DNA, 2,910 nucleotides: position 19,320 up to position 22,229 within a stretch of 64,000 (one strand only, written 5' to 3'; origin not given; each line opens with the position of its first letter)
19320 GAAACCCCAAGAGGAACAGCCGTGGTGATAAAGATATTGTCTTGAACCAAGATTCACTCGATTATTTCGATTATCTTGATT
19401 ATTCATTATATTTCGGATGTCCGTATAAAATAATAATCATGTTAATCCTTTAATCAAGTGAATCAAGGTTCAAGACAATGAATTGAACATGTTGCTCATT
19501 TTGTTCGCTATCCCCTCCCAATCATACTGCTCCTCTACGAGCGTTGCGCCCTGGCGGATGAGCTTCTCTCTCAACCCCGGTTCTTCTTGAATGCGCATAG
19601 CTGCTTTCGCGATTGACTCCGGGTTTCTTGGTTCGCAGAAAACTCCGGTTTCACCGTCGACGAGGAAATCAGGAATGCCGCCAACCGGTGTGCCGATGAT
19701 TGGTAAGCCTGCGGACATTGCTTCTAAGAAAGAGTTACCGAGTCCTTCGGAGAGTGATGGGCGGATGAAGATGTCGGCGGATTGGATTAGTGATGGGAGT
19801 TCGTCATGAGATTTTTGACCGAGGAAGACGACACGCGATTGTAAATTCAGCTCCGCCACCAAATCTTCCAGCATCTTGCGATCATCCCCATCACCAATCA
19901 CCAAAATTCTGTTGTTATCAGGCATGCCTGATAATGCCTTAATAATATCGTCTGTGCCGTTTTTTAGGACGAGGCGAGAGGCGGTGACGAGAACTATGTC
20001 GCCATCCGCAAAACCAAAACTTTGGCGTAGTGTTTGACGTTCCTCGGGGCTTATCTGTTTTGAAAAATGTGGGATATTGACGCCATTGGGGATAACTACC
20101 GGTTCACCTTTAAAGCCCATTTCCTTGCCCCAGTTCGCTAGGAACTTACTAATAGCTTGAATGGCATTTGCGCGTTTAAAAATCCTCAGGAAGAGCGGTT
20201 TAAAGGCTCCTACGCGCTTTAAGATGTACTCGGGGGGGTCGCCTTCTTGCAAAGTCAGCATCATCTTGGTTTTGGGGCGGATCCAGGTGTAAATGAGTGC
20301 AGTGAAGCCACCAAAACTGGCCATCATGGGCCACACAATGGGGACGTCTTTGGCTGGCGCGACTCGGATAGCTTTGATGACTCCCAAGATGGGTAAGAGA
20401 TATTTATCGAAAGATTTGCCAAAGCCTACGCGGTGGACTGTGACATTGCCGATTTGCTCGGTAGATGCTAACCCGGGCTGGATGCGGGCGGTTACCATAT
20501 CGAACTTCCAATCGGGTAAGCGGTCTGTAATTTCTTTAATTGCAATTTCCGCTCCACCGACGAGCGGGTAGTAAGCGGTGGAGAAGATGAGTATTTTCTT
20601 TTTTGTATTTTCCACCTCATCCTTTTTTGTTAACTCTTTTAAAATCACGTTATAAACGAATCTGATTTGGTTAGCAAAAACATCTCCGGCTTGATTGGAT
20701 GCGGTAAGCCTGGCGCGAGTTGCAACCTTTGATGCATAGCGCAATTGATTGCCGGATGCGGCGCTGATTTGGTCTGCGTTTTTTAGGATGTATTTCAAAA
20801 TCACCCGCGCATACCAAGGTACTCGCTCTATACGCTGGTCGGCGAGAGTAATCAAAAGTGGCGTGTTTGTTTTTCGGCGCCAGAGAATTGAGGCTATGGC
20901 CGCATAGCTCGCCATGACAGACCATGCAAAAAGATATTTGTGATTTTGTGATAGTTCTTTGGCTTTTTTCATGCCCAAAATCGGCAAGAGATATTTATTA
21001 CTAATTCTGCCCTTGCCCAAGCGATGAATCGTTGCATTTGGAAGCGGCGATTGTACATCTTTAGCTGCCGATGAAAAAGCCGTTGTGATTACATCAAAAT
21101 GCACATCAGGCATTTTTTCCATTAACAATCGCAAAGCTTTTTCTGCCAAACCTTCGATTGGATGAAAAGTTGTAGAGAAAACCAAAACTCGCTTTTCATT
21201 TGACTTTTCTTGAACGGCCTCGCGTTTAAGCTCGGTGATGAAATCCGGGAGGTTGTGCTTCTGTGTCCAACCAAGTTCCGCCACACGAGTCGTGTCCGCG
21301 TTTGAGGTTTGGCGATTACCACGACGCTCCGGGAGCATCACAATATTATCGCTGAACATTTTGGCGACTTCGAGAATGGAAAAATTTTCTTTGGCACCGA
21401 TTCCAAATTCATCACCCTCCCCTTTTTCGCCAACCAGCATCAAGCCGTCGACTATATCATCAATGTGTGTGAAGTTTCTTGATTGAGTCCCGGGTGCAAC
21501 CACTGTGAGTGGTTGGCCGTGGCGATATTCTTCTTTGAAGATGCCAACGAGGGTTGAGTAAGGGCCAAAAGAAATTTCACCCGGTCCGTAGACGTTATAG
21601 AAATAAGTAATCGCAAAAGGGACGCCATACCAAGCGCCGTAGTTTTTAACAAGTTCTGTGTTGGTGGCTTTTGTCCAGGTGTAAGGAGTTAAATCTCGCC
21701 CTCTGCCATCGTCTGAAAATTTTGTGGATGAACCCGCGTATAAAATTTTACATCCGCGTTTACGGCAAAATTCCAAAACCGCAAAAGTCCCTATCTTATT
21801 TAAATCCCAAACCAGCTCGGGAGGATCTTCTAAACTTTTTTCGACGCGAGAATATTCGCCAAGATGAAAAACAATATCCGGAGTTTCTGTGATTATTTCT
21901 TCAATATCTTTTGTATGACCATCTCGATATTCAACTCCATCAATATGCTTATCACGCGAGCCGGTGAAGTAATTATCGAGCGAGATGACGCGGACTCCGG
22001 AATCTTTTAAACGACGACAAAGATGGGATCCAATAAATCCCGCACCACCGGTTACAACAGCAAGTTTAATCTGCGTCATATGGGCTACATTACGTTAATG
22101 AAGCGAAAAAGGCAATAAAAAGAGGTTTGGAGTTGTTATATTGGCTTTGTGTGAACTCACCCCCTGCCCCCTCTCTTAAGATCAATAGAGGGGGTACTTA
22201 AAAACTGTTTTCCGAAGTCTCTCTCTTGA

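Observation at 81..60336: Window-wide short-period (mostly 7-nt) degenerate tandem repeats organised as mismatched inverted arms at gene boundaries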

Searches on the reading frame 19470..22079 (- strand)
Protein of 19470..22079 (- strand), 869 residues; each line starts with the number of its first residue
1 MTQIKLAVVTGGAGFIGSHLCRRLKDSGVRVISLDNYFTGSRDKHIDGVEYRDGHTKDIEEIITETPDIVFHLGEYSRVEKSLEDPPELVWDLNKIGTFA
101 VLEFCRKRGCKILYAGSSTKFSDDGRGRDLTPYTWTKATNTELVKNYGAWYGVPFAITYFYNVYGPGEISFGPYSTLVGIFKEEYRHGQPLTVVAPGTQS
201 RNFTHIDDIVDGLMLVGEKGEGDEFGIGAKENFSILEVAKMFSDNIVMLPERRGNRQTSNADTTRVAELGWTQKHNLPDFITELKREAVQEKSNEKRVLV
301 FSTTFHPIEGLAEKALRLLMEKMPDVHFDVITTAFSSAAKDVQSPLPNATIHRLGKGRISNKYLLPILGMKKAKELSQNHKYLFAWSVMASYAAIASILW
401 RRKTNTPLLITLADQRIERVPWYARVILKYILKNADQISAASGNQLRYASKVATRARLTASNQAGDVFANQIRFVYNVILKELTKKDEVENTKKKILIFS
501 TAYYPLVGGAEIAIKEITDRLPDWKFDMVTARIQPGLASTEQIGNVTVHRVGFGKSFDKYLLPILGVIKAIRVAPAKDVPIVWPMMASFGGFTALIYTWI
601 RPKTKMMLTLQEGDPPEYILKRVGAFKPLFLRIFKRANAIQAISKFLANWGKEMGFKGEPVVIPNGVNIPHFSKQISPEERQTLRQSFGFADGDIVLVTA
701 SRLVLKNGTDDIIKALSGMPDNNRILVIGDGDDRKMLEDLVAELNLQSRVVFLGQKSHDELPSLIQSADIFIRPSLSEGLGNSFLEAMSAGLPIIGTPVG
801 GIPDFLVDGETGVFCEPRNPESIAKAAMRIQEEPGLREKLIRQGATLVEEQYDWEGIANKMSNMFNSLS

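Call 5: search_protein_families(library=pfam, proteins=[window:19470-22079:-])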
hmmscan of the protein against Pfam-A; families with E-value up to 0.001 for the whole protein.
window:19470-22079:- (869 aa): 12 families
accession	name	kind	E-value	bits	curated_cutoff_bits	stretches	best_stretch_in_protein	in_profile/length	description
PF00534.26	Glycos_transf_1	-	4.9e-39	134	26.4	1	681-844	2-169/172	Glycosyl transferases group 1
PF01370.27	Epimerase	-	5.7e-39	134.4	20.9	1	8-228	2-240/240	NAD dependent epimerase/dehydratase family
PF13692.12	Glyco_trans_1_4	-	7.4e-30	104.5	27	1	696-830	3-139/142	Glycosyl transferases group 1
PF16363.11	GDP_Man_Dehyd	-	1.7e-27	97.2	27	1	9-257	2-277/332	GDP-mannose 4,6 dehydratase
PF13439.12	Glyco_transf_4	-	3.6e-09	37.3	28.5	1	507-668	1-167/170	Glycosyltransferase Family 4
PF13524.12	Glyco_trans_1_2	-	6.6e-09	36.3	25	1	724-861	16-142/144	Glycosyl transferase-like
PF04321.23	RmlD_sub_bind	-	1.9e-07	30.9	27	1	8-138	4-118/287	RmlD substrate binding domain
PF01073.25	3Beta_HSD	-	5.6e-07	29.3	22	1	8-118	1-116/280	3-beta hydroxysteroid dehydrogenase/isomerase family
PF02719.21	Polysacc_synt_2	-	1.3e-05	25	20.2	1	8-243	2-244/293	Polysaccharide biosynthesis protein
PF13579.12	Glyco_trans_4_4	-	8e-05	23.5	29.7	0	391-450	80-143/158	Glycosyl transferase 4-like domain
PF20706.3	GT4-conflict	-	9.6e-05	22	26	1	755-808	269-322/385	Family 4 Glycosyltransferase in conflict systems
PF07993.18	NAD_binding_4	-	0.0005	19.7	20.1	0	58-132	81-150/258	Male sterility protein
